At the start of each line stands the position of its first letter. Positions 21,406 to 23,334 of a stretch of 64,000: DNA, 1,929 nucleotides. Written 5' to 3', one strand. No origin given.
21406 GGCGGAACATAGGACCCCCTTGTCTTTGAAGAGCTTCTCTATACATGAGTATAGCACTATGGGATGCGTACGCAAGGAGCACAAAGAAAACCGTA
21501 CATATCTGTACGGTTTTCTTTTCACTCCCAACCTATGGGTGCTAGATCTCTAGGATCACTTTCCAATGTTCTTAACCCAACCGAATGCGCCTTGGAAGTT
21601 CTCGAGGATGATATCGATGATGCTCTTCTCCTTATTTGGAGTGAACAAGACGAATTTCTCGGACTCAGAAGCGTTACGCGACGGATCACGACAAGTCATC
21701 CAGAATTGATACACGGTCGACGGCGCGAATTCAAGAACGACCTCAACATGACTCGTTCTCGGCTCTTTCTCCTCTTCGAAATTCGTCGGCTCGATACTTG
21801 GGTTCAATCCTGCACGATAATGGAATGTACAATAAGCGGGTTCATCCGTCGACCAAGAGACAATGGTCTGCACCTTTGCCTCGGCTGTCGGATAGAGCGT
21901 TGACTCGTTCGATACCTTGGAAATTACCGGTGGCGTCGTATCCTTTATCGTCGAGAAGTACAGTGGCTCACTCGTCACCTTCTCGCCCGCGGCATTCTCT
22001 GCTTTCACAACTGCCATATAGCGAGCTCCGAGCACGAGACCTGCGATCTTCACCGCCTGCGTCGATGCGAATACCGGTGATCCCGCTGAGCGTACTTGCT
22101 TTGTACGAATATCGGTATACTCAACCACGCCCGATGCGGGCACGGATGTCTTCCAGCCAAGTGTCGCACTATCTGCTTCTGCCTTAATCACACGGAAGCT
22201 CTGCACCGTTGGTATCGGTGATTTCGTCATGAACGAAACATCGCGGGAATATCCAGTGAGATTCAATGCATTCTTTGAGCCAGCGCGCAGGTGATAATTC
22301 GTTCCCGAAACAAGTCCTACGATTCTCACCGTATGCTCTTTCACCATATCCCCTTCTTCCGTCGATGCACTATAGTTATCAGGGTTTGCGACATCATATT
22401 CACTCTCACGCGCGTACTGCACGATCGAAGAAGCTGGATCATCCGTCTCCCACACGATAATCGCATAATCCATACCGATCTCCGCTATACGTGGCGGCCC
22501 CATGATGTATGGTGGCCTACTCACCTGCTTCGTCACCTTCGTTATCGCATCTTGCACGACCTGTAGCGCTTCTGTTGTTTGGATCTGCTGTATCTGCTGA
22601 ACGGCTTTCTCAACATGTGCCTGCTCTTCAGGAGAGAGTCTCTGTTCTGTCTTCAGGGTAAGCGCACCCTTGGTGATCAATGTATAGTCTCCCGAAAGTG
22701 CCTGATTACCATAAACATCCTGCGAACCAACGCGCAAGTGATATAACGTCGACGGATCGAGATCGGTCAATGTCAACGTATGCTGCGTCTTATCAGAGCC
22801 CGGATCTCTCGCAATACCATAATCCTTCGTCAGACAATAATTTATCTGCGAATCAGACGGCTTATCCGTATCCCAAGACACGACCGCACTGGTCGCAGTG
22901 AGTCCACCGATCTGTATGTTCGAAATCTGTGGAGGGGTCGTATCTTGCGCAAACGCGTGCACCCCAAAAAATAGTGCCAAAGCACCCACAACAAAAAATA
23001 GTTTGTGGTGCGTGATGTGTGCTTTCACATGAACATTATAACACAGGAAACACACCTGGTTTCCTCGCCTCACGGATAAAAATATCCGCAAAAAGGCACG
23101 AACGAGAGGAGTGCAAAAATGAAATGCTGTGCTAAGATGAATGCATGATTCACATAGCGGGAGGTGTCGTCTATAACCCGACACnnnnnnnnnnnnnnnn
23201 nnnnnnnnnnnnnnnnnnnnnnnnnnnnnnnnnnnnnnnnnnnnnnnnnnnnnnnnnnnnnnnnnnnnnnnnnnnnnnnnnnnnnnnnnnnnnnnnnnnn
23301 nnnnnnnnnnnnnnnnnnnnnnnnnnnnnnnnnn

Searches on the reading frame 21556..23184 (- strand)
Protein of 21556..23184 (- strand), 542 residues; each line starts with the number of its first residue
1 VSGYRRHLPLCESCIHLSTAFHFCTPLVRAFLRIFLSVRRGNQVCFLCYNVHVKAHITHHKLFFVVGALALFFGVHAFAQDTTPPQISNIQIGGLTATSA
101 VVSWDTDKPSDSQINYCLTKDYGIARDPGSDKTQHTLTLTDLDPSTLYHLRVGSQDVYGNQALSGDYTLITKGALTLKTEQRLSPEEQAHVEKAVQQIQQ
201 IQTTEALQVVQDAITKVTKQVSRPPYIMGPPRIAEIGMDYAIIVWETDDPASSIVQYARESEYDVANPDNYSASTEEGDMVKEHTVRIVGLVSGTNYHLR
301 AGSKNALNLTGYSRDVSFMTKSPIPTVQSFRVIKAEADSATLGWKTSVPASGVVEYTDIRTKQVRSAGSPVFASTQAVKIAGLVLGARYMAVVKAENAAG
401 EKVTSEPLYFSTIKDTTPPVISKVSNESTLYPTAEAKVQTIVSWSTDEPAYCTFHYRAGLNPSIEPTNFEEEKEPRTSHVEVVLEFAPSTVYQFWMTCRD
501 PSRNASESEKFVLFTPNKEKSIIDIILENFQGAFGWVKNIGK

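Call 17: search_protein_families(library=pfam, proteins=[window:21556-23184:-])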
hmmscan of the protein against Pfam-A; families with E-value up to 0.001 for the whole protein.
window:21556-23184:- (542 aa): 3 families
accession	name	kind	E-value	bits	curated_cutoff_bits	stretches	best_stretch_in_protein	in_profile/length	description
PF16656.11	Pur_ac_phosph_N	-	5.3e-21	75.4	30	2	86-157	2-83/93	Purple acid Phosphatase, N-terminal domain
PF00041.27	fn3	-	2.3e-16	60.2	25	2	327-410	3-83/84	Fibronectin type III domain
PF25059.1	FN3_DSCAM-DSCAML_C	-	2.7e-09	37.7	39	0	130-162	40-72/89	DSCAM/DSCAML C-terminal Fn3-like domain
